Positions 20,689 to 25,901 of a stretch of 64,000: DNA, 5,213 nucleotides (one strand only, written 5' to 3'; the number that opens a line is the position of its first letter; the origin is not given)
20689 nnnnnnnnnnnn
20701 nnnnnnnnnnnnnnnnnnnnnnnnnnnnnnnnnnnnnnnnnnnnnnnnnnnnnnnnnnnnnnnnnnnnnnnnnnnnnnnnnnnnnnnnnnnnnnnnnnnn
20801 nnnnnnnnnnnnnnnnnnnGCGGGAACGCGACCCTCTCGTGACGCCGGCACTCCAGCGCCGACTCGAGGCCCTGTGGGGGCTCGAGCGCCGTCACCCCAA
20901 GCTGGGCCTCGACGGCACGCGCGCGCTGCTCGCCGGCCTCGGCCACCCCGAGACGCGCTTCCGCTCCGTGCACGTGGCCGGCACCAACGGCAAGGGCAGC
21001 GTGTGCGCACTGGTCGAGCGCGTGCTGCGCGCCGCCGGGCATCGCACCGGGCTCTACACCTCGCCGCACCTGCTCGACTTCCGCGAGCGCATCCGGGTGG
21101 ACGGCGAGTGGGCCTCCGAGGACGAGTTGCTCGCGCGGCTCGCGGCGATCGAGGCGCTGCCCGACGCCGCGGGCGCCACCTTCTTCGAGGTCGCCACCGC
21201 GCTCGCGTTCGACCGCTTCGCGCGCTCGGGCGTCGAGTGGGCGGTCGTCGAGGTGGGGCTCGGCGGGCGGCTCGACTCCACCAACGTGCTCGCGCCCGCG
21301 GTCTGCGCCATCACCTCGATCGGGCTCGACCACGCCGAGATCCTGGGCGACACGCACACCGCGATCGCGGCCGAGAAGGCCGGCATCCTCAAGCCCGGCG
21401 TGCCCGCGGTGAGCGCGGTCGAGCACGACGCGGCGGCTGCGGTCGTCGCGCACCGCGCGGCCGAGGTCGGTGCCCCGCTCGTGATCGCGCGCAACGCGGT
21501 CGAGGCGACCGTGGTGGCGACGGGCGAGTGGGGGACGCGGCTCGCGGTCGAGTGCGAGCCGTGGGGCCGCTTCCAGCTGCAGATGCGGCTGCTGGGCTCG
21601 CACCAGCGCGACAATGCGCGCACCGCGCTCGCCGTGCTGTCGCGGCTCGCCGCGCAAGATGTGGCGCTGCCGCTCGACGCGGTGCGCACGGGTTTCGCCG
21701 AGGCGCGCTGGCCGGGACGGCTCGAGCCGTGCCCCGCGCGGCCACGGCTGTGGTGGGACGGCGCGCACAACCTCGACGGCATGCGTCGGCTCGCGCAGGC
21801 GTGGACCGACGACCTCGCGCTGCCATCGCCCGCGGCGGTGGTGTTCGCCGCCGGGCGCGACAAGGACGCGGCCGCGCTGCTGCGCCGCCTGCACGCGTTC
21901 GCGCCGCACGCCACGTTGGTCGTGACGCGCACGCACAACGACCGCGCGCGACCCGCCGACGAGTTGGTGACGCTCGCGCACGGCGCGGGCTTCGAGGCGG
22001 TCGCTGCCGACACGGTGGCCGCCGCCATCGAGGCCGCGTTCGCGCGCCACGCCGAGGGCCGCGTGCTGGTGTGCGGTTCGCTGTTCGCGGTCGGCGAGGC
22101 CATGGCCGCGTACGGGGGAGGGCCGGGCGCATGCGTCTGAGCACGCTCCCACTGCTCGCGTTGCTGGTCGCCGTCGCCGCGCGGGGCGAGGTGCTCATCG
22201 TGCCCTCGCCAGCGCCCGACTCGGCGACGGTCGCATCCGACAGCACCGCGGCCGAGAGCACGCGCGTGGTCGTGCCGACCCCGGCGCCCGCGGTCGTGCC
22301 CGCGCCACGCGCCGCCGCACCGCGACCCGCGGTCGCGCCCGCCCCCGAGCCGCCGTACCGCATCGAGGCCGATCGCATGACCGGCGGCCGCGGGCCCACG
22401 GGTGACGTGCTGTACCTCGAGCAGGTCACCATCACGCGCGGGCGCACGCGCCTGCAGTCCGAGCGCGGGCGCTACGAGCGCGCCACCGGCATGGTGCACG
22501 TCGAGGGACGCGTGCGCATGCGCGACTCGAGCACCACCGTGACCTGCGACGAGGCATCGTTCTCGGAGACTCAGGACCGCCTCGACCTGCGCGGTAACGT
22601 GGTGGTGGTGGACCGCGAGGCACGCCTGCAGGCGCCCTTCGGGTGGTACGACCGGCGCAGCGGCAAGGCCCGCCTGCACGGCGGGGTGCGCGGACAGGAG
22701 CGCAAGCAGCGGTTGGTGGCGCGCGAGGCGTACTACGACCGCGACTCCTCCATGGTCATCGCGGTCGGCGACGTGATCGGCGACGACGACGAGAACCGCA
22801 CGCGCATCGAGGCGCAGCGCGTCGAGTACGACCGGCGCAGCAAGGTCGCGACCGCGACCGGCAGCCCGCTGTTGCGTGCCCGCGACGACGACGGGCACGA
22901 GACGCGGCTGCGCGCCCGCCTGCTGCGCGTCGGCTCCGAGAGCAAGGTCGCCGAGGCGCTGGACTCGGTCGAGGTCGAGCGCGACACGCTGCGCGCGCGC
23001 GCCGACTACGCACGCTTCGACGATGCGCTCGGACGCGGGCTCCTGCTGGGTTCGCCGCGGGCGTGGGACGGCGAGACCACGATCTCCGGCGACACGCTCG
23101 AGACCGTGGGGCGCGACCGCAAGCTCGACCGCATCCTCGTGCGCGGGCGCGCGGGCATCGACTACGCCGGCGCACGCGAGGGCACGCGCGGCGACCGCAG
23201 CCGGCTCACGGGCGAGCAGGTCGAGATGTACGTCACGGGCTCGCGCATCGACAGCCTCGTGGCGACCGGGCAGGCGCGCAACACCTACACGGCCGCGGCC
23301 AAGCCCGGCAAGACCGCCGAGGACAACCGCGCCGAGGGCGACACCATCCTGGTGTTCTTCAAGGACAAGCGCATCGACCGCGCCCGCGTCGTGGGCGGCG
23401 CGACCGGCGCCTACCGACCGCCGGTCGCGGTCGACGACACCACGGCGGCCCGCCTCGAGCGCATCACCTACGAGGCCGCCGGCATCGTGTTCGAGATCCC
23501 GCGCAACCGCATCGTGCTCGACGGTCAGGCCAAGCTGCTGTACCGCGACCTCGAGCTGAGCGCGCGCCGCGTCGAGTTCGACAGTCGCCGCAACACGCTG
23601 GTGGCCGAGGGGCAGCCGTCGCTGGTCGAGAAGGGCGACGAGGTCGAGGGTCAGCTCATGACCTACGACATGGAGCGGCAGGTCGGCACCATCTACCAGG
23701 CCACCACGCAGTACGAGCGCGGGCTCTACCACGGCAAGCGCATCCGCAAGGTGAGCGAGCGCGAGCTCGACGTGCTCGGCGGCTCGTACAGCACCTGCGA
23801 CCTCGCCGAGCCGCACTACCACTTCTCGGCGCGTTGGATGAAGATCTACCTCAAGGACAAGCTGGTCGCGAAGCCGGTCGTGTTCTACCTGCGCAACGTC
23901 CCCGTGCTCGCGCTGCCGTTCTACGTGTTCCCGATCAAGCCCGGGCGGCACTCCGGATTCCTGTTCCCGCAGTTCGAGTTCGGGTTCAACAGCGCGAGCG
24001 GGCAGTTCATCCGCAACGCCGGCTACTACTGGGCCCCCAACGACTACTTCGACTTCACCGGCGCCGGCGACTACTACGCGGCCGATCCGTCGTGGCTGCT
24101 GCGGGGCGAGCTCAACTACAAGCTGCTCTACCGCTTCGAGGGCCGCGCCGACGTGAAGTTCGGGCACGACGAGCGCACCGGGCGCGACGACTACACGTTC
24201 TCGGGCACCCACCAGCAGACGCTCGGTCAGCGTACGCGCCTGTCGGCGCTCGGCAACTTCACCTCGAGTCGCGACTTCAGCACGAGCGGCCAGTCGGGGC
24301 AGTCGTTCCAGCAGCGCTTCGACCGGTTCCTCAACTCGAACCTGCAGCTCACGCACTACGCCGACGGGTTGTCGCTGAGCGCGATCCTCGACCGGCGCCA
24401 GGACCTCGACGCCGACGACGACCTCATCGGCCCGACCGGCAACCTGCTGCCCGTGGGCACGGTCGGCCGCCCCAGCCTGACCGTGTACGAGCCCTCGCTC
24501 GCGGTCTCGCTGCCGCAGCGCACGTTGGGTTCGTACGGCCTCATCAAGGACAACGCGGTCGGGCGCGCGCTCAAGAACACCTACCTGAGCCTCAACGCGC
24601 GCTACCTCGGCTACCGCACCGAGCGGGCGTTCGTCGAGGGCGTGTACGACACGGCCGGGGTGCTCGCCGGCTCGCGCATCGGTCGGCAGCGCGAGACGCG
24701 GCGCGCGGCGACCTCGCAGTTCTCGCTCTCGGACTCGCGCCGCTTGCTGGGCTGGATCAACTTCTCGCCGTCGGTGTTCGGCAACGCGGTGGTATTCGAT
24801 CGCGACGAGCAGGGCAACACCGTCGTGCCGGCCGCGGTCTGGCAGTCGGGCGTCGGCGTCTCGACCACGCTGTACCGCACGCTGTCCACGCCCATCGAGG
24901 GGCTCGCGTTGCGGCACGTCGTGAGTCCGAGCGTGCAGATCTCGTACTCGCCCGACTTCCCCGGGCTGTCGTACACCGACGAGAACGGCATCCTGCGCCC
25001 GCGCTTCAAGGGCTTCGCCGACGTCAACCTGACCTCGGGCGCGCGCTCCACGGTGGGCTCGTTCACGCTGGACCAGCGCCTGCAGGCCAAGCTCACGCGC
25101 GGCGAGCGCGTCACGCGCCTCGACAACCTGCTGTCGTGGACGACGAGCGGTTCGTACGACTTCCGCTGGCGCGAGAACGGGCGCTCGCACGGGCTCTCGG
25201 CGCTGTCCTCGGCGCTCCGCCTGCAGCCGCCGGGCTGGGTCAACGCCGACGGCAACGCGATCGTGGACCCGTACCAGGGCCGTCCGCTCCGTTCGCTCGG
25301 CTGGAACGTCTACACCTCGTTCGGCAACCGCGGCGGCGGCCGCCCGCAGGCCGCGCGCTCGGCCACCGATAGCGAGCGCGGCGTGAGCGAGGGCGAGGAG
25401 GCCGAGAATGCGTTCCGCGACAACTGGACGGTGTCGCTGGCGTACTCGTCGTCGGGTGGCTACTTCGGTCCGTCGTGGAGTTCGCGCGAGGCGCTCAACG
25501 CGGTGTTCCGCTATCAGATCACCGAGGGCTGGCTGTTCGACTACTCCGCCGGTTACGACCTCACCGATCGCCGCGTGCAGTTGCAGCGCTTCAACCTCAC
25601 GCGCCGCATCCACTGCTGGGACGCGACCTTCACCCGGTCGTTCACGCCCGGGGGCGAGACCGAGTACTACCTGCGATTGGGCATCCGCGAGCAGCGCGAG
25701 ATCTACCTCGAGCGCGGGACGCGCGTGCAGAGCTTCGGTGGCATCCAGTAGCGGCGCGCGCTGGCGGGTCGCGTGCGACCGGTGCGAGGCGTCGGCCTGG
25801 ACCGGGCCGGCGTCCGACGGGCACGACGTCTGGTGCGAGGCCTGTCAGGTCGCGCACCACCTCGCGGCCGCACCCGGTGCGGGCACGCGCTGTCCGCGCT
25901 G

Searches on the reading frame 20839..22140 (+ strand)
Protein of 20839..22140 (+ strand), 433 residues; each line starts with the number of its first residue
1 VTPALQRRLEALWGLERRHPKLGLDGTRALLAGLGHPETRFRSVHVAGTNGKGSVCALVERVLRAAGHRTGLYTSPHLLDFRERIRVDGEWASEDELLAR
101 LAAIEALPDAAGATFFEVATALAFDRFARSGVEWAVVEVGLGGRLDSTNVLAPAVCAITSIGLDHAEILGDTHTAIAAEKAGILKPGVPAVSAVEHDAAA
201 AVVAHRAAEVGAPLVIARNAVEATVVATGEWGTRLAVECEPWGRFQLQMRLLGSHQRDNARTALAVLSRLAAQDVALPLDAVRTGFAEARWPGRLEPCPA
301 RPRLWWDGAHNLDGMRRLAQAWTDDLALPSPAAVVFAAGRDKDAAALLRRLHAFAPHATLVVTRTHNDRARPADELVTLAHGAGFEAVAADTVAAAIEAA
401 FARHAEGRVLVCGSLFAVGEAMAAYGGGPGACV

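Call 13: search_protein_families(library=pfam, proteins=[window:20839-22140:+], max_evalue=0.00001)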
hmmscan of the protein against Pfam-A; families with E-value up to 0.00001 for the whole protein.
window:20839-22140:+ (433 aa): 2 families
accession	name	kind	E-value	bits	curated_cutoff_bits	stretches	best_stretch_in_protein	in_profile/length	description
PF08245.18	Mur_ligase_M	-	8e-14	52.5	24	1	46-266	1-199/200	Mur ligase middle domain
PF02875.26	Mur_ligase_C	-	7.8e-10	40.1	28.4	1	293-414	1-126/127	Mur ligase, glutamate ligase domain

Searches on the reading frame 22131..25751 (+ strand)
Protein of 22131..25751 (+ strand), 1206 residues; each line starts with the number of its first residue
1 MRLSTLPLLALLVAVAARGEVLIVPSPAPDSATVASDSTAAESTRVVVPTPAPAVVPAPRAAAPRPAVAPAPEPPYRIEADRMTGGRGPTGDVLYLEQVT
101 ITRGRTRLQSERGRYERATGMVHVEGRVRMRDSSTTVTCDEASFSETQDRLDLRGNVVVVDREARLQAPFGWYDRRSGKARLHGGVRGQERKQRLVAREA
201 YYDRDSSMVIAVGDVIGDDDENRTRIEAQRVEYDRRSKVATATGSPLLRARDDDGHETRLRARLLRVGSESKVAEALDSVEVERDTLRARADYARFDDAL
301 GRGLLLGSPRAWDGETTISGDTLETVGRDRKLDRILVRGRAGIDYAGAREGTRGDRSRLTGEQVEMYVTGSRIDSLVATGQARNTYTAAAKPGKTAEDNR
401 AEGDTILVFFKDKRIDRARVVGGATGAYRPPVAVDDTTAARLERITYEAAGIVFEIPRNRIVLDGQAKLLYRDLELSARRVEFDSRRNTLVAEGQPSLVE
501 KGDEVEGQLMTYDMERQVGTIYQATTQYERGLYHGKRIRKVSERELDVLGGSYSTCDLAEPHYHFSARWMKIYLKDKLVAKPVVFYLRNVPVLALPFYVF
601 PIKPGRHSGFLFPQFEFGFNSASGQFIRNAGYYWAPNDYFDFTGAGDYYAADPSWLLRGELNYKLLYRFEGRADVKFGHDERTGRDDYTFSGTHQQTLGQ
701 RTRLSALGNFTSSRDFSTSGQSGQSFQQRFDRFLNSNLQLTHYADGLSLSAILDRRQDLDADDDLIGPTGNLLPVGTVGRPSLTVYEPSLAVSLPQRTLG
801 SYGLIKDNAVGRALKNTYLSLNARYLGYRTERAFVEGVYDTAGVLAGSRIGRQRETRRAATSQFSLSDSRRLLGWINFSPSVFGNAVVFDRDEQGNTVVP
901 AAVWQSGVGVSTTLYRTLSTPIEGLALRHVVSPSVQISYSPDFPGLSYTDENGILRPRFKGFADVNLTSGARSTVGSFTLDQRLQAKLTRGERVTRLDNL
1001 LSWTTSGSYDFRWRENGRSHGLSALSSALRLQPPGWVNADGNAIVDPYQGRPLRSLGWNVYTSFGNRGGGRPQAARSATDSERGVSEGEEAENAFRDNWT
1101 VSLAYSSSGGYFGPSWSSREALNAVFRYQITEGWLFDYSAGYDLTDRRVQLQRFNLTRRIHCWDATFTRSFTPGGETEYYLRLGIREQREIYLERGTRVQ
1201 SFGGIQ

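Call 13: search_protein_families(library=pfam, proteins=[window:22131-25751:+], max_evalue=0.00001)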
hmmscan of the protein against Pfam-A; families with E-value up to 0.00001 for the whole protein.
window:22131-25751:+ (1206 aa): 2 families
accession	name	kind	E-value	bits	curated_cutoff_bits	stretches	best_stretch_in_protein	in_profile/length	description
PF19838.5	LptD_2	-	8.6e-42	143.8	22.5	1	579-1048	2-464/464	LptD protein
PF03968.19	LptD_N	-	4e-12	46.8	20.4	0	78-205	2-110/113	LptA/(LptD N-terminal domain) LPS transport protein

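Call 34: search_protein_families(library=ncbifam, proteins=[window:22131-25751:+], max_evalue=0.00001)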
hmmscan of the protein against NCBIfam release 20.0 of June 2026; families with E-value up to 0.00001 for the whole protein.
window:22131-25751:+ (1206 aa): 4 families
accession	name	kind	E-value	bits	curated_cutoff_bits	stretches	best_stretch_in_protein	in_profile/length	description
TIGR03002.1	outer_YhbN_LptA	equivalog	1.2e-12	47.8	71.7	0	475-527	79-131/142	lipopolysaccharide transport periplasmic protein LptA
NF003358.0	PRK04423.1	equivalog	1.7e-12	46.4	944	1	551-675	165-283/799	LPS-assembly protein LptD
NF002997.0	PRK03761.1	equivalog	1.4e-08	33.4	683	1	498-663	116-276/783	LPS assembly protein LptD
TIGR04409.1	LptC_YrbK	equivalog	2.8e-07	30.2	38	0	106-188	91-178/180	LPS export ABC transporter periplasmic protein LptC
